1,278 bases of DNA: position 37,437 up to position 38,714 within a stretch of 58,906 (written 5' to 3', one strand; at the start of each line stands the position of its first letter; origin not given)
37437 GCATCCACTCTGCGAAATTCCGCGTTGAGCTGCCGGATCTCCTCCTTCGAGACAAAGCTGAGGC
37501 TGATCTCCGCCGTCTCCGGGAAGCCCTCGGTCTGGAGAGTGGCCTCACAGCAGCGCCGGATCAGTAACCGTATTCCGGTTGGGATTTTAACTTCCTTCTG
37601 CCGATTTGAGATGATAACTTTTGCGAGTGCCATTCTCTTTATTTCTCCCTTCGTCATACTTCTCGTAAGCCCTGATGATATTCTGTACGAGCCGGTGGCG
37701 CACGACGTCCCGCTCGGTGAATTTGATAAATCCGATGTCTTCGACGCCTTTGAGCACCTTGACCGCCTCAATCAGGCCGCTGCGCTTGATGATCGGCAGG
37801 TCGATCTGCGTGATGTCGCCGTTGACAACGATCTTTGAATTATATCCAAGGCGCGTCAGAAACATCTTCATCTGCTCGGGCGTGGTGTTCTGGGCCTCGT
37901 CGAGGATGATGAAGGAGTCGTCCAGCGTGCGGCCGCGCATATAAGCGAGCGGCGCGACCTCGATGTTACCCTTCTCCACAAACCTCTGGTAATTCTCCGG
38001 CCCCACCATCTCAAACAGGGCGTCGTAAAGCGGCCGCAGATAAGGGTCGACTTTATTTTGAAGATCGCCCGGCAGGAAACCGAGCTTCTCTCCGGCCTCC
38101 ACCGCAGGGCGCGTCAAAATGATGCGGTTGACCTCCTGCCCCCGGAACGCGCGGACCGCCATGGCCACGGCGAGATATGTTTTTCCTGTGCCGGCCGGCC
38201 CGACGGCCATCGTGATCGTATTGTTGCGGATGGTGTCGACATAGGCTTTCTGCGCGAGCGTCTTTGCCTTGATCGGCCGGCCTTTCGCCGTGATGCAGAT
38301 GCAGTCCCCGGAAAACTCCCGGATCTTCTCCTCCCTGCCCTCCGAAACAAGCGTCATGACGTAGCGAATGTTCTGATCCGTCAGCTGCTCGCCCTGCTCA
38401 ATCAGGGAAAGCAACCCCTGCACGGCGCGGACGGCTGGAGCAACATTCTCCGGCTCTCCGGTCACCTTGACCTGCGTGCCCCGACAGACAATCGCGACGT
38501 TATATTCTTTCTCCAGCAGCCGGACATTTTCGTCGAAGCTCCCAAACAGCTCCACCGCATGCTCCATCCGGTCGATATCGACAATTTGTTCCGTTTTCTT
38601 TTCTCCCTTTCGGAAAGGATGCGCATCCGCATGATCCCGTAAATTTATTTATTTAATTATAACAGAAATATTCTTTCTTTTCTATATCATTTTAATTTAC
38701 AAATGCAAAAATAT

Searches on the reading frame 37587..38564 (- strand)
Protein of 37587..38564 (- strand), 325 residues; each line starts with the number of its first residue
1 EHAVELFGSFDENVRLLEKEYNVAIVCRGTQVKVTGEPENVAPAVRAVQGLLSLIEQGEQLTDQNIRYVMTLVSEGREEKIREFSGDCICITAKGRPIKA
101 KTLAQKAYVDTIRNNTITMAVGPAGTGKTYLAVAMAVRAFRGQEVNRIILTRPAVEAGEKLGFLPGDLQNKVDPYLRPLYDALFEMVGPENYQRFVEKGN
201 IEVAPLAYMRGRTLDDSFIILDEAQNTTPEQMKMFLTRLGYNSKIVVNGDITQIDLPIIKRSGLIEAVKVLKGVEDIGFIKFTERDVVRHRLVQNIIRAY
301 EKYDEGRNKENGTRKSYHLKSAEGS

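Call 16: find_related_loci(query=window:37587-38564:-, collection=genome_contigs, flank=10000)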
Query window:37587-38564:- (325 aa) in genome_contigs; peptide patterns used: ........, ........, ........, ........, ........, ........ (x = any residue, [..] = any of these).
600 stretches matched a pattern (row limit reached: there are more); 600 encode a relative of the query (tblastn E <= 1e-3); the best 80 are kept; 80 distinct loci.
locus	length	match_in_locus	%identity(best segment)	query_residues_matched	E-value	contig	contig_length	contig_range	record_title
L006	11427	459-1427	78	1-323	2e-174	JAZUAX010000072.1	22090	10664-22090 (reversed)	MAG: Oscillospiraceae bacterium isolate T1900045318_YK20190007.MAGScoT_cleanbin_000050 SGB_6330_k141_2398390, whole geno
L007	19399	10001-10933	73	1-311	1e-160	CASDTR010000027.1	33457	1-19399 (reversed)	uncultured Oscillospiraceae bacterium isolate SI.O72.metabat-bins.15 genome assembly, contig: SI.O72.metabat-bins.15.fa_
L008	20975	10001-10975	70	1-325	2e-157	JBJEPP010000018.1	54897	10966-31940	MAG: Acutalibacteraceae bacterium isolate LOHA07_bin.003 NODE_128_length_54897_cov_6.725831, whole genome shotgun sequen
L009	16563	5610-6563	70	1-318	4e-157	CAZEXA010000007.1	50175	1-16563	MAG TPA_asm: uncultured Eubacteriales bacterium isolate SRP192927_co3_117 genome assembly, contig: NODE_1121_length_5017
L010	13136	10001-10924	74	1-308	2e-156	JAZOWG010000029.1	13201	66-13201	MAG: Acutalibacteraceae bacterium isolate T1900045524_YK20190218.MAGScoT_cleanbin_000007 SGB_7660_k141_2385561, whole ge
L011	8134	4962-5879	72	1-306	4e-155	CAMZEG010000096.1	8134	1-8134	MAG TPA_asm: uncultured Clostridia bacterium isolate SRR10912533_bin.36_metaWRAP_v1.3_MAG genome assembly, contig: ERZ14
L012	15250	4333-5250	70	1-306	1e-153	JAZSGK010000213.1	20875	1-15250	MAG: Acutalibacteraceae bacterium isolate T1900044578_TS20190044.MAGScoT_cleanbin_000065 SGB_535_k141_3139810, whole gen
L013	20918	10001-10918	71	1-306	7e-154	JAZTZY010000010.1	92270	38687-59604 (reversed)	MAG: Acutalibacteraceae bacterium isolate T1900045323_YK20190012.MAGScoT_cleanbin_000009 SGB_6390_k141_277983, whole gen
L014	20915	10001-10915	71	1-305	1e-152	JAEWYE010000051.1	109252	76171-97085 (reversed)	MAG: Bacillota bacterium isolate OH_SFB_161 k127_1178787, whole genome shotgun sequence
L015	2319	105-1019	71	1-305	3e-161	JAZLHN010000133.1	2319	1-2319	MAG: Acutalibacteraceae bacterium isolate T1900044980_TA20190042.MAGScoT_cleanbin_000143 SGB_4120_k141_732172, whole gen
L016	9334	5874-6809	71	1-311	3e-151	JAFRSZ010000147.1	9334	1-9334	MAG: Clostridia bacterium isolate RGIG2773 Goat_Omasum-6__c276664, whole genome shotgun sequence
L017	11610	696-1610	70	1-305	8e-151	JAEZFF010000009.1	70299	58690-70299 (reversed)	MAG: Bacillota bacterium isolate OH_CBrB_40 k127_703708, whole genome shotgun sequence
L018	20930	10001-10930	70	1-310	4e-150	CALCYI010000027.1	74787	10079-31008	MAG TPA_asm: uncultured Clostridia bacterium isolate ERR1278104_bin.87_CONCOCT_v1.1_MAG genome assembly, contig: ERZ8423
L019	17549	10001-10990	67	1-325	2e-149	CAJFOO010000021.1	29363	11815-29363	uncultured Clostridia bacterium isolate Coassembly_mag_402 genome assembly, contig: MAGpy_11413_min2k_bin_402_fak87_3345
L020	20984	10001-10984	68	1-323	2e-149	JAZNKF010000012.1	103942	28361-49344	MAG: Acutalibacteraceae bacterium isolate T1900044677_TS20190143.MAGScoT_cleanbin_000009 SGB_1644_k141_2479197, whole ge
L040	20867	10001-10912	64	5-304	6e-131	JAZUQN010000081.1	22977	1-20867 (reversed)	MAG: Eubacteriales bacterium isolate T1900044857_TS20190323.MAGScoT_cleanbin_000049 SGB_3072_k141_524098, whole genome s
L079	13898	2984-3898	59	6-304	2e-118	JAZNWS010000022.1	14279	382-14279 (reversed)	MAG: Eubacteriales bacterium isolate T1900044782_TS20190248.MAGScoT_cleanbin_000090 SGB_2579_k141_1111736, whole genome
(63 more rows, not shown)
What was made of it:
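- Tried and rejected: These were useful as 1.3 Mb of relatives' DNA, but that ruled out a GTDB-wide pattern census (call 16).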

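Call 29: find_homologous_proteins(query=window:37587-38564:-, max_evalue=1e-100)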
Query window:37587-38564:- (325 aa): 7965 proteins with E <= 1e-100 among 8000 candidates; the best 120 are listed.
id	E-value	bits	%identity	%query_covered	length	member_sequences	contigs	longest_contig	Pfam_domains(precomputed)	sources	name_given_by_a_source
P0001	3.6e-207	705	98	100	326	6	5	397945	PF01695.24,PF13604.13,PF13245.13,PF02562.23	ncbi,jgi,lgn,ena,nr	ncbi:MAG TPA: PhoH family protein [Oscillospiraceae bacterium]|nr:PhoH family protein [Oscillospirac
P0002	1.6e-198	676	93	100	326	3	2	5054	PF01695.24,PF13604.13,PF13245.13,PF02562.23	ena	-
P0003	3.9e-196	669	93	100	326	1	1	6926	PF01695.24,PF13604.13,PF13245.13,PF13401.13,PF02562.23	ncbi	-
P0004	1.1e-171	588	80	99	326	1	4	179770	PF01695.24,PF13604.13,PF13245.13,PF13401.13,PF02562.23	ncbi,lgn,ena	-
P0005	1.2e-171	588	80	99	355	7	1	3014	PF01695.24,PF13604.13,PF13245.13,PF13401.13,PF02562.23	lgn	-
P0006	1.6e-171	588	80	99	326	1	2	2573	PF01695.24,PF13604.13,PF13245.13,PF13401.13,PF02562.23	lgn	-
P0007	2.3e-171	587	80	99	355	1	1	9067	PF01695.24,PF13604.13,PF13245.13,PF13401.13,PF02562.23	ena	-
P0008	4.0e-171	586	80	99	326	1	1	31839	PF01695.24,PF13604.13,PF13245.13,PF13401.13,PF02562.23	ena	-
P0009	7.2e-171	586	79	99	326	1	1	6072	PF01695.24,PF13604.13,PF13245.13,PF13401.13,PF02562.23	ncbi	-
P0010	8.2e-171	585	78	99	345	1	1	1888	PF01695.24,PF13604.13,PF13245.13,PF13401.13,PF02562.23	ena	-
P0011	9.4e-171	585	80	99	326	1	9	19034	PF01695.24,PF13604.13,PF13245.13,PF13401.13,PF02562.23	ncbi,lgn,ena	ncbi:MAG: PhoH family protein [Oscillospiraceae bacterium]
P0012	2.0e-170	584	80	99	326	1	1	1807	PF01695.24,PF13604.13,PF13245.13,PF13401.13,PF02562.23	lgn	-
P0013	2.3e-170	584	80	99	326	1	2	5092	PF01695.24,PF13604.13,PF13245.13,PF13401.13,PF02562.23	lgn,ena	-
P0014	2.4e-170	584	80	99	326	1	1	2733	PF01695.24,PF13604.13,PF13245.13,PF13401.13,PF02562.23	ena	-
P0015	4.3e-170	583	80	99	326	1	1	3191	PF01695.24,PF13604.13,PF13245.13,PF13401.13,PF02562.23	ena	-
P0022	2.0e-169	581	80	98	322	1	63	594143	PF01695.24,PF13604.13,PF13245.13,PF13401.13,PF02562.23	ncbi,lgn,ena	-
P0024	5.0e-169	580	80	100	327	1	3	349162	PF01695.24,PF13604.13,PF13245.13,PF13401.13,PF02562.23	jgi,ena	-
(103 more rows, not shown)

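Call 30: find_encoding_contigs(protein=P0001, flank=10000, max_places=6)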
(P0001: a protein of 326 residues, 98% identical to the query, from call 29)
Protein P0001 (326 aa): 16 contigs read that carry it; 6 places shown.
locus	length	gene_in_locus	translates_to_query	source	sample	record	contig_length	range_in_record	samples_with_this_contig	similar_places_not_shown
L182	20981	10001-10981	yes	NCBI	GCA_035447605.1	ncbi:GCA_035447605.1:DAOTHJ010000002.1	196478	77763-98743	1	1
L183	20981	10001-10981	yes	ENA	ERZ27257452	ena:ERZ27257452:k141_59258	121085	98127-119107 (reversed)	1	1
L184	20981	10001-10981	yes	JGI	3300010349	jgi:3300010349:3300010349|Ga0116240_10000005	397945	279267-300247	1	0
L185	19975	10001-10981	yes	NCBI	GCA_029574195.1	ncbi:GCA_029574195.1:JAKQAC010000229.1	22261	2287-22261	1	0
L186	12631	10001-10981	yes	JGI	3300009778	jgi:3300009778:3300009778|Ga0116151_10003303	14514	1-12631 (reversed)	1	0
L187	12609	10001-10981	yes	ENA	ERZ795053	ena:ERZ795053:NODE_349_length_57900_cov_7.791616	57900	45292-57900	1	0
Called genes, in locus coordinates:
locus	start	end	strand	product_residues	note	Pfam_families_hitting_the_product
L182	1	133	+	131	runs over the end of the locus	PF06541:ABC_trans_CmpB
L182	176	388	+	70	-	-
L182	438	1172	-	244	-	-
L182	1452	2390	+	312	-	-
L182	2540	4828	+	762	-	PF02861:Clp_N, PF23569:NBD_SMAX1 (weak), PF00004:AAA, PF17871:AAA_lid_9, PF00004:AAA (weak), PF07724:AAA_2, PF07728:AAA_5, PF10431:ClpB_D2-small, +7 more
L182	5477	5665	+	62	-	-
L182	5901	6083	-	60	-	-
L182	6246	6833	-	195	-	PF03167:UDG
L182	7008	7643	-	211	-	PF06130:PTAC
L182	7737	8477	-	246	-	PF01520:Amidase_3, PF06347:SH3_4 (weak), PF08239:SH3_3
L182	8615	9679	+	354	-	PF01063:Aminotran_4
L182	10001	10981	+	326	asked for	PF01695:IstB_IS21 (weak), PF02562:PhoH, PF13245:AAA_19 (weak), PF13604:AAA_30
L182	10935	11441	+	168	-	PF02130:YbeY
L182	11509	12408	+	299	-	PF00350:Dynamin_N (faint), PF01926:MMR_HSR1, PF02421:FeoB_N, PF03193:RsgA_GTPase (faint), PF04548:AIG1 (faint), PF00009:GTP_EFTU, PF07650:KH_2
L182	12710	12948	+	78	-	-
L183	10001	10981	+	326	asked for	PF01695:IstB_IS21 (weak), PF02562:PhoH, PF13245:AAA_19 (weak), PF13604:AAA_30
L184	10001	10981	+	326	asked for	PF01695:IstB_IS21 (weak), PF02562:PhoH, PF13245:AAA_19 (weak), PF13604:AAA_30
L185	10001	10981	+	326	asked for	PF01695:IstB_IS21 (weak), PF02562:PhoH, PF13245:AAA_19 (weak), PF13604:AAA_30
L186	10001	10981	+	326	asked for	PF01695:IstB_IS21 (weak), PF02562:PhoH, PF13245:AAA_19 (weak), PF13604:AAA_30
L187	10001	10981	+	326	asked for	PF01695:IstB_IS21 (weak), PF02562:PhoH, PF13245:AAA_19 (weak), PF13604:AAA_30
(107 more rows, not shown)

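Call 31: find_encoding_contigs(protein=P0003, flank=10000, max_places=4)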
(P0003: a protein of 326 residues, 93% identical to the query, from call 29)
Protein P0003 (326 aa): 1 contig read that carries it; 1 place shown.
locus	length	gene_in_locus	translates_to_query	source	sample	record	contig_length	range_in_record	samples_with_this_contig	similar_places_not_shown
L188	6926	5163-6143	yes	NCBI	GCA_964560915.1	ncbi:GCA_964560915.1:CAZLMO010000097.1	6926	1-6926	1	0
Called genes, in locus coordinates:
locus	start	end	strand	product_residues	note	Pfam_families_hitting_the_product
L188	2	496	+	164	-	?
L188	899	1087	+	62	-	-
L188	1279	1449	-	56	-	-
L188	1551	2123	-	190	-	PF03167:UDG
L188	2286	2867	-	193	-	PF06130:PTAC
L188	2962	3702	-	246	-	PF01520:Amidase_3, PF06347:SH3_4, PF08239:SH3_3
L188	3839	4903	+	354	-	PF01063:Aminotran_4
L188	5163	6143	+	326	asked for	PF01695:IstB_IS21 (weak), PF02562:PhoH, PF13245:AAA_19 (weak), PF13401:AAA_22 (faint), PF13604:AAA_30 (weak)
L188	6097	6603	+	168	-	PF02130:YbeY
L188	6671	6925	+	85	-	?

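Call 32: find_encoding_contigs(protein=P0002, flank=10000, max_places=4)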
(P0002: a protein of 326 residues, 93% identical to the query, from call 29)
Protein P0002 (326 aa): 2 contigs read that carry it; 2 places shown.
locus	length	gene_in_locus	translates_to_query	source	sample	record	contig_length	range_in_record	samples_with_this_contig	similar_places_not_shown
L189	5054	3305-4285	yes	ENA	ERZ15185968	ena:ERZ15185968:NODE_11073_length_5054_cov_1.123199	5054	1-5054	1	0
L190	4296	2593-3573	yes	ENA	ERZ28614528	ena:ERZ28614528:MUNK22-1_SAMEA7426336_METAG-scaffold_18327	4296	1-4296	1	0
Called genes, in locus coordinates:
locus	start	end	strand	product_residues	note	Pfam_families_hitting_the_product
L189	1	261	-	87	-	?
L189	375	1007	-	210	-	PF06130:PTAC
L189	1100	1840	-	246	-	PF01520:Amidase_3, PF06347:SH3_4 (weak), PF08239:SH3_3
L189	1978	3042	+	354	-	PF01063:Aminotran_4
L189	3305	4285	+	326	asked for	PF01695:IstB_IS21 (weak), PF02562:PhoH, PF13245:AAA_19 (weak), PF13604:AAA_30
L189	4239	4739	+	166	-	PF02130:YbeY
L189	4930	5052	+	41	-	?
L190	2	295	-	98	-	?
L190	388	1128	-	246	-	PF01520:Amidase_3, PF06347:SH3_4 (weak), PF08239:SH3_3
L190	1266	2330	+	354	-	PF01063:Aminotran_4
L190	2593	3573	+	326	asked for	PF01695:IstB_IS21 (weak), PF02562:PhoH, PF13245:AAA_19 (weak), PF13604:AAA_30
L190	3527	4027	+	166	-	PF02130:YbeY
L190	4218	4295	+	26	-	?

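Call 74: search_protein_families(library=pfam, proteins=[L079:279-1409:-, L079:1450-1746:+, L079:1743-2927:+, L040:1256-2719:+, L040:3297-3785:-, L040:3855-4364:-], max_evalue=0.001)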
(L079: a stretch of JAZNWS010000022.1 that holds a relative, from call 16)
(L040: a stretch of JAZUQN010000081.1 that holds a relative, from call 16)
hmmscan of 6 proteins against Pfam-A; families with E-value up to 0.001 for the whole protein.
L079:279-1409:- (376 aa): 0 families

L079:1450-1746:+ (98 aa): 1 family
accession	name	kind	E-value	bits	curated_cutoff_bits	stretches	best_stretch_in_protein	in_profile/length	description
PF07873.16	YabP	-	5.7e-12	45.7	27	1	32-93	2-63/64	YabP family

L079:1743-2927:+ (394 aa): 1 family
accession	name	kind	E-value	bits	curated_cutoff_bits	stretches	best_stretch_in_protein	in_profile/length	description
PF06898.16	YqfD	-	1.2e-93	314.5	25.2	1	6-382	2-379/379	Putative stage IV sporulation protein YqfD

L040:1256-2719:+ (487 aa): 3 families
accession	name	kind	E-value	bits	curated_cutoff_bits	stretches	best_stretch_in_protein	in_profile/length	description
PF00224.27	PK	-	5.3e-120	400.9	30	1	18-340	1-328/328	Pyruvate kinase, barrel domain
PF02887.21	PK_C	-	8.7e-31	106.8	28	1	372-484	1-113/114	Pyruvate kinase, alpha/beta domain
PF03328.21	HpcH_HpaI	-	4.6e-06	26.5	25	1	190-324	75-219/221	HpcH/HpaI aldolase/citrate lyase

L040:3297-3785:- (162 aa): 1 family
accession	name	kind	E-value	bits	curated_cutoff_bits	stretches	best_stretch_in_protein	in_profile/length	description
PF06177.16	QueT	-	5.3e-44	150.4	33.7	1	9-154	1-141/141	QueT transporter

L040:3855-4364:- (169 aa): 0 families

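Call 76: find_encoding_contigs(protein=P0022, flank=10000, max_places=3)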
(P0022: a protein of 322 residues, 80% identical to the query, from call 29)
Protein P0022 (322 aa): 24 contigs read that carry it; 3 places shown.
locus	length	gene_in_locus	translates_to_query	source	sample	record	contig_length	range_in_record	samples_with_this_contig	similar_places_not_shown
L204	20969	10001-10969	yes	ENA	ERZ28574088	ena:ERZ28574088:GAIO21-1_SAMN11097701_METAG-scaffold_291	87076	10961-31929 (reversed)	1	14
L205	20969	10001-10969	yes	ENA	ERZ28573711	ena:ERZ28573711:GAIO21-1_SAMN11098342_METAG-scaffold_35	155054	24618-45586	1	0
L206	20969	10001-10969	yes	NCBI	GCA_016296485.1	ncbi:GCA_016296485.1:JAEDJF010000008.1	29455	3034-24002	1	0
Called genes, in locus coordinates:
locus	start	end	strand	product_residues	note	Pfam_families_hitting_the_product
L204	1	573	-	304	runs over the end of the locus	PF19300:BPD_transp_1_N, PF00528:BPD_transp_1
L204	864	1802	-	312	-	PF00535:Glycos_transf_2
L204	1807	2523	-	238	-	PF01479:S4, PF00849:PseudoU_synth_2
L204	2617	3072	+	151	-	PF04138:GtrA_DPMS_TM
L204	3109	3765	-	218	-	-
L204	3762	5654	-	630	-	PF08497:Radical_SAM_N, PF04055:Radical_SAM (weak), PF11842:DUF3362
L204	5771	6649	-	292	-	PF19677:DUF6179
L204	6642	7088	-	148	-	PF19848:DUF6323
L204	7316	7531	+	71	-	-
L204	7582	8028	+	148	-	PF13302:Acetyltransf_3, PF13420:Acetyltransf_4 (weak), PF13527:Acetyltransf_9, PF00583:Acetyltransf_1, PF13673:Acetyltransf_10 (weak), PF13508:Acetyltransf_7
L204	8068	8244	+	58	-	PF20564:DUF6774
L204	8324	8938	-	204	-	PF03167:UDG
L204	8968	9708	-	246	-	PF01520:Amidase_3, PF08239:SH3_3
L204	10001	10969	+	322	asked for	PF01695:IstB_IS21 (weak), PF02562:PhoH, PF13604:AAA_30, PF13245:AAA_19 (weak), PF13401:AAA_22 (faint)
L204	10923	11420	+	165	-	PF02130:YbeY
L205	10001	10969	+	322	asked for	PF01695:IstB_IS21 (weak), PF02562:PhoH, PF13604:AAA_30, PF13245:AAA_19 (weak), PF13401:AAA_22 (faint)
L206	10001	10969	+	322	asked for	PF01695:IstB_IS21 (weak), PF02562:PhoH, PF13604:AAA_30, PF13245:AAA_19 (weak), PF13401:AAA_22 (faint)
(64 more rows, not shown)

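Call 77: find_encoding_contigs(protein=P0024, flank=10000, max_places=2)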
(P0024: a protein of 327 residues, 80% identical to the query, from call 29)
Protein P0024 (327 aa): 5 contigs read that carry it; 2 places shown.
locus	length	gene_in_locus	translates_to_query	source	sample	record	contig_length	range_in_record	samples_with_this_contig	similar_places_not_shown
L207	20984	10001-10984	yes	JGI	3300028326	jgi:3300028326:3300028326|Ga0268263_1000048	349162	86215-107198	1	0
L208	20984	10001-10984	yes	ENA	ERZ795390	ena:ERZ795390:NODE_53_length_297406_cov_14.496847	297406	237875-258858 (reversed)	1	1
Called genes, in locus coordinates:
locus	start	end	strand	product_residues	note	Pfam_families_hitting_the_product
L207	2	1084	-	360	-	PF02608:Bmp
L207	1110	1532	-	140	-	PF00383:dCMP_cyt_deam_1, PF08211:dCMP_cyt_deam_2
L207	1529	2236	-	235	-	PF01048:PNP_UDP_1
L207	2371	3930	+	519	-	PF00111:Fer2 (weak), PF17651:Raco_middle, PF14574:RACo_C_ter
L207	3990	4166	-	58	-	PF00269:SASP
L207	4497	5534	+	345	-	PF00126:HTH_1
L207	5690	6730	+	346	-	-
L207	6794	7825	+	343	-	PF02424:ApbE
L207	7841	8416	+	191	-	PF04205:FMN_bind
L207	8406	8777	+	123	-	PF07009:NusG_II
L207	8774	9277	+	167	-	PF07456:Hpre_diP_synt_I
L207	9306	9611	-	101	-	-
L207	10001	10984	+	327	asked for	PF01695:IstB_IS21 (weak), PF02562:PhoH, PF13604:AAA_30 (weak), PF13245:AAA_19 (weak), PF13401:AAA_22 (faint)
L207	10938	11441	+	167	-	PF02130:YbeY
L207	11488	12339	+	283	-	PF00009:GTP_EFTU, PF00350:Dynamin_N (faint), PF01926:MMR_HSR1, PF02421:FeoB_N, PF03193:RsgA_GTPase (faint), PF07650:KH_2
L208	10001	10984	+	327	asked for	PF01695:IstB_IS21 (weak), PF02562:PhoH, PF13604:AAA_30 (weak), PF13245:AAA_19 (weak), PF13401:AAA_22 (faint)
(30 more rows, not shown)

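Call 78: find_encoding_contigs(protein=P0004, flank=10000, max_places=2)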
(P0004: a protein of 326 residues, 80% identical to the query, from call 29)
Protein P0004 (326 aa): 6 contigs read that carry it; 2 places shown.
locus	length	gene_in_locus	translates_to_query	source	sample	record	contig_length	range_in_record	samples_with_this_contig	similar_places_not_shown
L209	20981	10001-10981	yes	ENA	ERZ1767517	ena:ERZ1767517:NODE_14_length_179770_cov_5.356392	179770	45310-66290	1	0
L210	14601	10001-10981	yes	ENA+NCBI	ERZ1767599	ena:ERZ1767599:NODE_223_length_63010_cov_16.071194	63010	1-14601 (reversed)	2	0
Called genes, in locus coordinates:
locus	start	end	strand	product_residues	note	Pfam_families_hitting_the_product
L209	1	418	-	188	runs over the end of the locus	PF10502:Peptidase_S26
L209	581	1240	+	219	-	PF04239:DUF421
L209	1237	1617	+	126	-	PF14276:DUF4363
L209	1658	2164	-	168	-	-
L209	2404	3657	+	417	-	PF00365:PFK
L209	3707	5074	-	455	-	PF00963:Cohesin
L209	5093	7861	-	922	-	PF02368:Big_2, PF09479:Flg_new, PF00963:Cohesin, PF00404:Dockerin_1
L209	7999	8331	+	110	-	PF13560:HTH_31, PF12844:HTH_19, PF13443:HTH_26 (weak), PF01381:HTH_3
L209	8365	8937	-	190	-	PF03167:UDG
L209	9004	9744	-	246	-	PF01520:Amidase_3, PF06347:SH3_4 (weak), PF08239:SH3_3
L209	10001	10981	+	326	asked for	PF01695:IstB_IS21 (weak), PF02562:PhoH, PF13604:AAA_30, PF13245:AAA_19 (weak), PF13401:AAA_22 (faint)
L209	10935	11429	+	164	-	PF02130:YbeY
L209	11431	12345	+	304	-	PF00009:GTP_EFTU, PF03193:RsgA_GTPase (faint), PF00350:Dynamin_N (faint), PF01926:MMR_HSR1, PF02421:FeoB_N, PF04548:AIG1 (weak), PF07650:KH_2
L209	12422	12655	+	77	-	-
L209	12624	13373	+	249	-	PF11967:RecO_N, PF02565:RecO_C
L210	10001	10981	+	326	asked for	PF01695:IstB_IS21 (weak), PF02562:PhoH, PF13604:AAA_30, PF13245:AAA_19 (weak), PF13401:AAA_22 (faint)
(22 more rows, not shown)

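Call 94: find_homologous_proteins(query=L079:7-288:+, max_evalue=0.001)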
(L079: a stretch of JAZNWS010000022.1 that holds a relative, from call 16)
Query L079:7-288:+: 3 candidates shared short words with the query, none scored E <= 0.001.
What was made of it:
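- Tried and rejected: The L079 pseudo-ORF gave no hit (call 94).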

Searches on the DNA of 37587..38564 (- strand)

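Call 52: search_rna_families(sources=[L040, L079], threshold=gathering)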
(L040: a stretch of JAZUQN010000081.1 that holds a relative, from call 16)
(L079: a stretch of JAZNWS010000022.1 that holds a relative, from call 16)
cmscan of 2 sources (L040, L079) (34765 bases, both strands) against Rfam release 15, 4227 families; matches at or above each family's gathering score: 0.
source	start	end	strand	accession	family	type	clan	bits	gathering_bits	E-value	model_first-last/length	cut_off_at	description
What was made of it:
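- On Any Rfam RNA family (riboswitch, ribozyme, sRNA, CRISPR repeat): L040 and L079 gave nothing (call 52).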
